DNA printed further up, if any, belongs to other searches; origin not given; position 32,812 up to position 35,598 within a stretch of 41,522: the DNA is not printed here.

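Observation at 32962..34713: RlmB rRNA methyltransferase fused to a ~585-residue acidic plus RG/QN-rich tail (nucleolar-protein-like architecture)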

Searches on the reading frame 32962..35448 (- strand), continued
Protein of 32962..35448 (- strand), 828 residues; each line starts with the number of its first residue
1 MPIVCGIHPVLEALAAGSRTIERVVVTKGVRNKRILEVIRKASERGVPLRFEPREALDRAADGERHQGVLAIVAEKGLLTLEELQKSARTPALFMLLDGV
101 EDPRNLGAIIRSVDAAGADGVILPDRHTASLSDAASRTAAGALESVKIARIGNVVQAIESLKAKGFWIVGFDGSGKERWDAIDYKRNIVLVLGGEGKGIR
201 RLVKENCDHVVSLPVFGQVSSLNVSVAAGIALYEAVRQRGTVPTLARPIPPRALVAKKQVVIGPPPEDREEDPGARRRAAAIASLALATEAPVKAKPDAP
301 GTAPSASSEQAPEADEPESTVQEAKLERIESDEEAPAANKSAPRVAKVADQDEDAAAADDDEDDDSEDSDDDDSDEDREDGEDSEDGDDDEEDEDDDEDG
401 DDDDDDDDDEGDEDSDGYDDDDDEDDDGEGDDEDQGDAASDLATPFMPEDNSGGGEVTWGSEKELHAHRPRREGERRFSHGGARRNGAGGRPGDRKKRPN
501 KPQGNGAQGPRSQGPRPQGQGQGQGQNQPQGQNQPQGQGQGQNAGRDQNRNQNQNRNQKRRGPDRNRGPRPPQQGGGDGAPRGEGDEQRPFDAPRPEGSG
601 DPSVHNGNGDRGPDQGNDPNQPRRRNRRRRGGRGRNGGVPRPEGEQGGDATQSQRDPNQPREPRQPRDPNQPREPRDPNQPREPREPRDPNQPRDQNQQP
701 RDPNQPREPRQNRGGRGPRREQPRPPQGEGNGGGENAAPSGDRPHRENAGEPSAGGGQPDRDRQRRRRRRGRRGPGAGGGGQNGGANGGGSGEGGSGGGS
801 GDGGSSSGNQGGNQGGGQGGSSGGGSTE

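Call 78: find_homologous_proteins(query=window:32965-35448:-, max_evalue=1e-30)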
Query window:32965-35448:- (828 aa): 120 proteins with E <= 1e-30 among 8000 candidates.
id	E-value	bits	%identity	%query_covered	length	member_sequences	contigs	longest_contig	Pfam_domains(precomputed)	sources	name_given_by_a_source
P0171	2.2e-260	885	88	40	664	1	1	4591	PF08032.18,PF00588.25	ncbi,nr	ncbi:MAG: 23S rRNA (guanosine(2251)-2'-O)-methyltransferase RlmB, partial [Vicinamibacteria bacteriu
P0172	3.1e-245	835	-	-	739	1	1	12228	PF08032.18,PF00588.25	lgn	-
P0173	3.2e-240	818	85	40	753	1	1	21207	PF08032.18,PF00588.25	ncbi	-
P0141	1.2e-235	803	81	41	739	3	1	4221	PF08032.18,PF00588.25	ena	-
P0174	1.5e-233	796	-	-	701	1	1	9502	PF08032.18,PF00588.25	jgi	jgi:23S rRNA (guanosine2251-2'-O)-methyltransferase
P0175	1.8e-231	789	83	42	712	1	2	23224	PF08032.18,PF00588.25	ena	-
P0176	8.0e-230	784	84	40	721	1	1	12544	PF08032.18,PF00588.25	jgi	jgi:23S rRNA (guanosine2251-2'-O)-methyltransferase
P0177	8.9e-230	784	87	40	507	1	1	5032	PF08032.18,PF00588.25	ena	-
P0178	1.7e-227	776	87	41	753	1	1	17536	PF08032.18,PF00588.25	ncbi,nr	ncbi:MAG: 23S rRNA (guanosine(2251)-2'-O)-methyltransferase RlmB [Vicinamibacteria bacterium]|nr:23S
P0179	4.9e-224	765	38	38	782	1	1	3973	PF08032.18,PF00588.25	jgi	jgi:23S rRNA (guanosine2251-2'-O)-methyltransferase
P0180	1.9e-223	763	47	40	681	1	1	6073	PF08032.18,PF00588.25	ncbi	-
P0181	5.5e-222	758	80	44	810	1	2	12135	PF08032.18,PF00588.25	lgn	-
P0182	7.2e-222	758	-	-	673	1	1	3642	PF08032.18,PF00588.25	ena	-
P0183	1.3e-218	747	86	40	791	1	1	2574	PF08032.18,PF00588.25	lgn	-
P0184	2.2e-217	743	96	33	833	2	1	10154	PF08032.18,PF00588.25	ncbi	-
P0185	1.2e-215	737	81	41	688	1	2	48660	PF08032.18,PF00588.25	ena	-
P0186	6.6e-178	612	76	40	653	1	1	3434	PF08032.18,PF00588.25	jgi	jgi:23S rRNA (guanosine2251-2'-O)-methyltransferase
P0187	3.6e-112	395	66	33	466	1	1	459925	PF08032.18,PF00588.25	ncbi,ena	-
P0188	2.2e-110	389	64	33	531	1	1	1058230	PF08032.18,PF00588.25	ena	-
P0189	3.4e-109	385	64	33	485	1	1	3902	PF08032.18,PF00588.25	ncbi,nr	ncbi:MAG TPA: 23S rRNA (guanosine(2251)-2'-O)-methyltransferase RlmB [Vicinamibacteria bacterium]|nr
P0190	1.5e-108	383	66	33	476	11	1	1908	PF08032.18,PF00588.25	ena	-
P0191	1.9e-108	382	65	34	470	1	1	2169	PF08032.18,PF00588.25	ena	-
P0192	2.0e-108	382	63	34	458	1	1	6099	PF08032.18,PF00588.25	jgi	jgi:23S rRNA (guanosine2251-2'-O)-methyltransferase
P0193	2.4e-108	382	64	33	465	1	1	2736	PF08032.18,PF00588.25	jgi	jgi:23S rRNA (guanosine2251-2'-O)-methyltransferase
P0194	3.0e-108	382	65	34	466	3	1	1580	PF08032.18,PF00588.25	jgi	-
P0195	4.1e-108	381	63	33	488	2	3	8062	PF08032.18,PF00588.25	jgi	jgi:23S rRNA (guanosine2251-2'-O)-methyltransferase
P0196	4.4e-108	381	65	34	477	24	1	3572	PF08032.18,PF00588.25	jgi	-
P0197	6.2e-108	381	64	34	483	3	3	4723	PF08032.18,PF00588.25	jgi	-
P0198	6.2e-108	381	62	34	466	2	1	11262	PF08032.18,PF00588.25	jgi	jgi:23S rRNA (guanosine2251-2'-O)-methyltransferase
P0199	6.5e-108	381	63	33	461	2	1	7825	PF08032.18,PF00588.25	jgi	jgi:23S rRNA (guanosine2251-2'-O)-methyltransferase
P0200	6.6e-108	381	64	34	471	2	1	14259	PF08032.18,PF00588.25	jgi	jgi:23S rRNA (guanosine2251-2'-O)-methyltransferase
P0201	1.0e-107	380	64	34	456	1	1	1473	PF08032.18,PF00588.25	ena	-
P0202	1.2e-107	380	64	34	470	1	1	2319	PF08032.18,PF00588.25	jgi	-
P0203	1.4e-107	379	62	33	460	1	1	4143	PF08032.18,PF00588.25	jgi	jgi:23S rRNA (guanosine2251-2'-O)-methyltransferase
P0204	1.9e-107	379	64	34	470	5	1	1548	PF08032.18,PF00588.25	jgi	-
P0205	2.5e-107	379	64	34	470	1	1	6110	PF08032.18,PF00588.25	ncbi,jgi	-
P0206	4.5e-107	378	63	34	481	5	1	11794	PF08032.18,PF00588.25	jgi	jgi:23S rRNA (guanosine2251-2'-O)-methyltransferase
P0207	5.0e-107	378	64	34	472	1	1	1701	PF08032.18,PF00588.25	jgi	jgi:23S rRNA (guanosine2251-2'-O)-methyltransferase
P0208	5.1e-107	378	62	34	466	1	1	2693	PF08032.18,PF00588.25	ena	-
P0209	5.2e-107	378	63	34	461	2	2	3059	PF08032.18,PF00588.25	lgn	-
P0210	5.4e-107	377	63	33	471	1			PF08032.18,PF00588.25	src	-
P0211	5.7e-107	377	64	34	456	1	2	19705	PF08032.18,PF00588.25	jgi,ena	-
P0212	6.3e-107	377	64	34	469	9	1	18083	PF08032.18,PF00588.25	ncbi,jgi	-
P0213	6.4e-107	377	63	34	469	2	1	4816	PF08032.18,PF00588.25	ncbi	-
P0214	8.4e-107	377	64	33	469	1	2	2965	PF08032.18,PF00588.25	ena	-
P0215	1.0e-106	377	63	34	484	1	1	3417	PF08032.18,PF00588.25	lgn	-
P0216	1.5e-106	376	63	33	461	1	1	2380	PF08032.18,PF00588.25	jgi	-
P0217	1.5e-106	376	63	33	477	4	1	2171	PF08032.18,PF00588.25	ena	-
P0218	1.6e-106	376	62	33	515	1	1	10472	PF08032.18,PF00588.25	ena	-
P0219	2.3e-106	375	64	34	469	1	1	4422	PF08032.18,PF00588.25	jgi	jgi:23S rRNA (guanosine2251-2'-O)-methyltransferase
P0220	2.4e-106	375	63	34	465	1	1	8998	PF08032.18,PF00588.25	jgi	jgi:23S rRNA (guanosine2251-2'-O)-methyltransferase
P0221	2.9e-106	375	62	34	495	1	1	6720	PF08032.18,PF00588.25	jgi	-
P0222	3.0e-106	375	64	33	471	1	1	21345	PF08032.18,PF00588.25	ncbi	ncbi:MAG TPA: 23S rRNA (guanosine(2251)-2'-O)-methyltransferase RlmB [Vicinamibacteria bacterium]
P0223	3.5e-106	375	63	34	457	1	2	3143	PF08032.18,PF00588.25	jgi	jgi:23S rRNA (guanosine2251-2'-O)-methyltransferase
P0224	3.5e-106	375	63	34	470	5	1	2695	PF08032.18,PF00588.25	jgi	-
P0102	3.9e-106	375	63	34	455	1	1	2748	PF08032.18,PF00588.25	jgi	jgi:23S rRNA (guanosine2251-2'-O)-methyltransferase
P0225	4.6e-106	374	63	34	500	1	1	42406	PF08032.18,PF00588.25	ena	-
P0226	5.8e-106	374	63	34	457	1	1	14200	PF08032.18,PF00588.25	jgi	jgi:23S rRNA (guanosine2251-2'-O)-methyltransferase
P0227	6.5e-106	374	64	33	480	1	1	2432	PF08032.18,PF00588.25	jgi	jgi:23S rRNA (guanosine2251-2'-O)-methyltransferase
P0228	6.9e-106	374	63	33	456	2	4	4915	PF08032.18,PF00588.25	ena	-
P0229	7.3e-106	374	63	33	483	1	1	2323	PF08032.18,PF00588.25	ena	-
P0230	1.3e-105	373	61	33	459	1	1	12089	PF08032.18,PF00588.25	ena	-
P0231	1.4e-105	373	63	33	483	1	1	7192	PF08032.18,PF00588.25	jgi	jgi:23S rRNA (guanosine2251-2'-O)-methyltransferase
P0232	1.5e-105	373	61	33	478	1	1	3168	PF08032.18,PF00588.25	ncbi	-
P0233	1.6e-105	373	61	33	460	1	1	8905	PF08032.18,PF00588.25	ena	-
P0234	1.6e-105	373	63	34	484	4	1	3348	PF08032.18,PF00588.25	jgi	jgi:23S rRNA (guanosine2251-2'-O)-methyltransferase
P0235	2.0e-105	372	61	33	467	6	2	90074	PF08032.18,PF00588.25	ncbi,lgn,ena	-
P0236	2.4e-105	372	63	33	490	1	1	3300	PF08032.18,PF00588.25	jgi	jgi:23S rRNA (guanosine2251-2'-O)-methyltransferase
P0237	2.4e-105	372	64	34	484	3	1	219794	PF08032.18,PF00588.25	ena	-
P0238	3.5e-105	371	61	33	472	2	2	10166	PF08032.18,PF00588.25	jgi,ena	-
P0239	3.6e-105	371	62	33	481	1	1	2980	PF08032.18,PF00588.25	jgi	jgi:23S rRNA (guanosine2251-2'-O)-methyltransferase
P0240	4.7e-105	371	63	33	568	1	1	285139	PF08032.18,PF00588.25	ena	-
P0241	6.7e-105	371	61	33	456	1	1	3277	PF08032.18,PF00588.25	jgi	jgi:23S rRNA (guanosine2251-2'-O)-methyltransferase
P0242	1.0e-104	370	61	33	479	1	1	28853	PF08032.18,PF00588.25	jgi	jgi:23S rRNA (guanosine2251-2'-O)-methyltransferase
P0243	1.3e-104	370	61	33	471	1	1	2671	PF08032.18,PF00588.25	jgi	jgi:23S rRNA (guanosine2251-2'-O)-methyltransferase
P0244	1.6e-104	369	62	34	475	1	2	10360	PF08032.18,PF00588.25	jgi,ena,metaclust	metaclust:\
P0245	1.7e-104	369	61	33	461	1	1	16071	PF08032.18,PF00588.25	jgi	-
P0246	1.7e-104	369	62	34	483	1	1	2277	PF08032.18,PF00588.25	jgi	jgi:23S rRNA (guanosine2251-2'-O)-methyltransferase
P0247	1.8e-104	369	63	33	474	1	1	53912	PF08032.18,PF00588.25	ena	-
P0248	2.2e-104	369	65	31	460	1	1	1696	PF08032.18,PF00588.25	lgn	-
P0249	2.5e-104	369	62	34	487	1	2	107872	PF08032.18,PF00588.25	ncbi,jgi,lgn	jgi:23S rRNA (guanosine2251-2'-O)-methyltransferase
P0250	3.3e-104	368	62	33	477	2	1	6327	PF08032.18,PF00588.25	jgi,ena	-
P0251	7.1e-104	367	62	33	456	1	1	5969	PF08032.18,PF00588.25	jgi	jgi:23S rRNA (guanosine2251-2'-O)-methyltransferase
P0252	7.4e-104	367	61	33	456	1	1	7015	PF08032.18,PF00588.25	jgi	jgi:23S rRNA (guanosine2251-2'-O)-methyltransferase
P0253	8.4e-104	367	60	33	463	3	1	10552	PF08032.18,PF00588.25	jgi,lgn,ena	-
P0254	1.4e-103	366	61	33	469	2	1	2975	PF08032.18,PF00588.25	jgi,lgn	jgi:23S rRNA (guanosine2251-2'-O)-methyltransferase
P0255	1.7e-103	366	60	33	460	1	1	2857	PF08032.18,PF00588.25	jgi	jgi:23S rRNA (guanosine2251-2'-O)-methyltransferase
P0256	4.0e-103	365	62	33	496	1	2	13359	PF08032.18,PF00588.25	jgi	jgi:23S rRNA (guanosine2251-2'-O)-methyltransferase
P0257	4.2e-103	365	62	33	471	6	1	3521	PF08032.18,PF00588.25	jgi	-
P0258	1.0e-102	363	61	33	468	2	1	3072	PF08032.18,PF00588.25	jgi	jgi:23S rRNA (guanosine2251-2'-O)-methyltransferase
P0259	1.7e-102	363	61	33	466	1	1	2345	PF08032.18,PF00588.25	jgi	jgi:23S rRNA (guanosine2251-2'-O)-methyltransferase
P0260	8.2e-102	360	61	33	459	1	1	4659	PF08032.18,PF00588.25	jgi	jgi:23S rRNA (guanosine2251-2'-O)-methyltransferase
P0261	9.9e-102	360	61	33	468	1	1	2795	PF08032.18,PF00588.25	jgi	jgi:23S rRNA (guanosine2251-2'-O)-methyltransferase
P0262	1.1e-101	360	61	33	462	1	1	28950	PF08032.18,PF00588.25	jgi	jgi:23S rRNA (guanosine2251-2'-O)-methyltransferase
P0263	1.2e-100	357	59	33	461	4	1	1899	PF08032.18,PF00588.25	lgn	-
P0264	1.4e-100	356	61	33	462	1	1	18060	PF08032.18,PF00588.25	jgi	jgi:23S rRNA (guanosine2251-2'-O)-methyltransferase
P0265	1.5e-100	356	64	31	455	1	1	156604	PF08032.18,PF00588.25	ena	-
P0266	3.4e-100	355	61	33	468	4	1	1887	PF08032.18,PF00588.25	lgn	-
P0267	8.3e-100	354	58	33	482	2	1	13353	PF08032.18,PF00588.25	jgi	jgi:23S rRNA (guanosine2251-2'-O)-methyltransferase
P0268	1.4e-99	353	59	33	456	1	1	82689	PF08032.18,PF00588.25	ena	-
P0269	1.9e-99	353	61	33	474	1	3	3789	PF08032.18,PF00588.25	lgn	-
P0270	3.2e-99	352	61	33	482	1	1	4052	PF08032.18,PF00588.25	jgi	-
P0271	3.8e-99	352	48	45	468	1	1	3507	PF08032.18,PF00588.25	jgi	jgi:23S rRNA (guanosine2251-2'-O)-methyltransferase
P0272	2.6e-98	349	59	32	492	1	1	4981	PF08032.18,PF00588.25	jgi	jgi:23S rRNA (guanosine2251-2'-O)-methyltransferase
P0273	6.5e-98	347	65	29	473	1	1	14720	PF08032.18,PF00588.25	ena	-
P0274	8.0e-98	347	59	32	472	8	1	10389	PF08032.18,PF00588.25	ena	-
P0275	9.8e-98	347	63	30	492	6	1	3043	PF08032.18,PF00588.25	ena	-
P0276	1.2e-97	347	59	32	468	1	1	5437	PF08032.18,PF00588.25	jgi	jgi:23S rRNA (guanosine2251-2'-O)-methyltransferase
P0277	1.4e-97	346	58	33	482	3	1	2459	PF08032.18,PF00588.25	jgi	jgi:23S rRNA (guanosine2251-2'-O)-methyltransferase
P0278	1.4e-97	346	60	33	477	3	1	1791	PF08032.18,PF00588.25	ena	-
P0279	2.3e-97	346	59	32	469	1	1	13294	PF08032.18,PF00588.25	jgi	-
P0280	3.1e-97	345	58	33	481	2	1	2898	PF08032.18,PF00588.25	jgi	jgi:23S rRNA (guanosine2251-2'-O)-methyltransferase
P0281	4.4e-82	295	63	26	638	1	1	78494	PF08032.18,PF00588.25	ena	-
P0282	8.7e-82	294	59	29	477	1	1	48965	PF08032.18,PF00588.25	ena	-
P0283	4.8e-76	275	66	23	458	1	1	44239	PF00588.25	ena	-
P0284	8.6e-65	238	64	21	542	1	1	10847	PF00588.25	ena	-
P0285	7.0e-52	195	65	12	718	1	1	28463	PF08032.18,PF00588.25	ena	-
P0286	2.8e-46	177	-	-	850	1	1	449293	PF08032.18,PF00588.25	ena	-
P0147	7.1e-38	149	56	19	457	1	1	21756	PF08032.18,PF00588.25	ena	-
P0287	1.5e-31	128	44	20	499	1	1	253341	PF08032.18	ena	-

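Call 80: find_related_loci(query=P0286, collection=genome_contigs, flank=1500)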
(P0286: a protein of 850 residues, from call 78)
Query P0286 (850 aa) in genome_contigs; peptide patterns used: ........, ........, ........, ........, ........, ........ (x = any residue, [..] = any of these).
77 stretches matched a pattern; 3 encode a relative of the query (tblastn E <= 1e-3); 3 distinct loci.
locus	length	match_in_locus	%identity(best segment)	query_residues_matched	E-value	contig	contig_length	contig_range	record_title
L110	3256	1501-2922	55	152-680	3e-147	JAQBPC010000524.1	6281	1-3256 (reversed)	MAG: Chloroflexota bacterium isolate RYN_337 scaffold_1949478, whole genome shotgun sequence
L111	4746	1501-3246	48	110-793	3e-141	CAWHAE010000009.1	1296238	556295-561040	MAG: uncultured bacterium isolate MFD01476.bin.2.180 genome assembly, contig: contig_21884, whole genome shotgun sequenc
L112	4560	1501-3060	50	58-781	1e-135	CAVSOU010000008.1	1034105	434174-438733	MAG: uncultured bacterium isolate MFD01476.bin.2.33 genome assembly, contig: contig_18357, whole genome shotgun sequence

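Call 82: search_protein_families(library=ncbifam, proteins=[P0286, P0184], max_evalue=1e-10)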
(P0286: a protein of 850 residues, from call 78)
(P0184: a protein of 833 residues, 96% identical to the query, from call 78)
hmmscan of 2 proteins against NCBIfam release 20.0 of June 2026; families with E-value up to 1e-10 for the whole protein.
P0286 (850 aa): 6 families
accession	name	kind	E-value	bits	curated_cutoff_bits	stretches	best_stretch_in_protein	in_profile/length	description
TIGR00186.1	rRNA_methyl_3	equivalog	1.9e-69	233.8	160.15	1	440-680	3-240/240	23S rRNA (guanosine(2251)-2'-O)-methyltransferase RlmB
NF008386.0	PRK11181.1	equivalog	2.6e-54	184.1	366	1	456-681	21-243/244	23S rRNA (guanosine(2251)-2'-O)-methyltransferase RlmB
NF008117.0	PRK10864.1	equivalog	2e-25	89.8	267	1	452-680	121-342/344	tRNA/rRNA methyltransferase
NF008295.0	PRK11081.1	equivalog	1.2e-20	74.1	227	1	532-682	18-167/230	tRNA (guanosine(18)-2'-O)-methyltransferase TrmH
NF000477.1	NshR_TsnR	equivalog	3e-18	66.2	425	1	447-679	39-263/266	NshR/TsnR family 23S rRNA methyltransferase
NF000035.1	nosihep_NshR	exception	2.1e-13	50.4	500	1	447-681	39-265/274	NshR family nosiheptide/thiostrepton resistance 23S rRNA methyltransferase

P0184 (833 aa): 7 families
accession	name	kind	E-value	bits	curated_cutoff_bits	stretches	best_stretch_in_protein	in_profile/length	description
TIGR00186.1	rRNA_methyl_3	equivalog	2e-63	214.1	160.15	1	3-239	4-240/240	23S rRNA (guanosine(2251)-2'-O)-methyltransferase RlmB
NF008386.0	PRK11181.1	equivalog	1.5e-60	204.5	366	1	3-240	4-243/244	23S rRNA (guanosine(2251)-2'-O)-methyltransferase RlmB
NF008117.0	PRK10864.1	equivalog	1.3e-25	90.4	267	1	55-239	159-342/344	tRNA/rRNA methyltransferase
NF008295.0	PRK11081.1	equivalog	2.1e-23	83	227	1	88-241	15-167/230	tRNA (guanosine(18)-2'-O)-methyltransferase TrmH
NF000477.1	NshR_TsnR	equivalog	1e-19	71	425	1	7-237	37-262/266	NshR/TsnR family 23S rRNA methyltransferase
NF000035.1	nosihep_NshR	exception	5.1e-12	45.9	500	1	7-236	37-261/274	NshR family nosiheptide/thiostrepton resistance 23S rRNA methyltransferase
TIGR00185.1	tRNA_yibK_trmL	equivalog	5.8e-11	42.5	190.6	1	101-240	10-149/154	tRNA (uridine(34)/cytosine(34)/5-carboxymethylaminomethyluridine(34)-2'-O)-methyltransferase TrmL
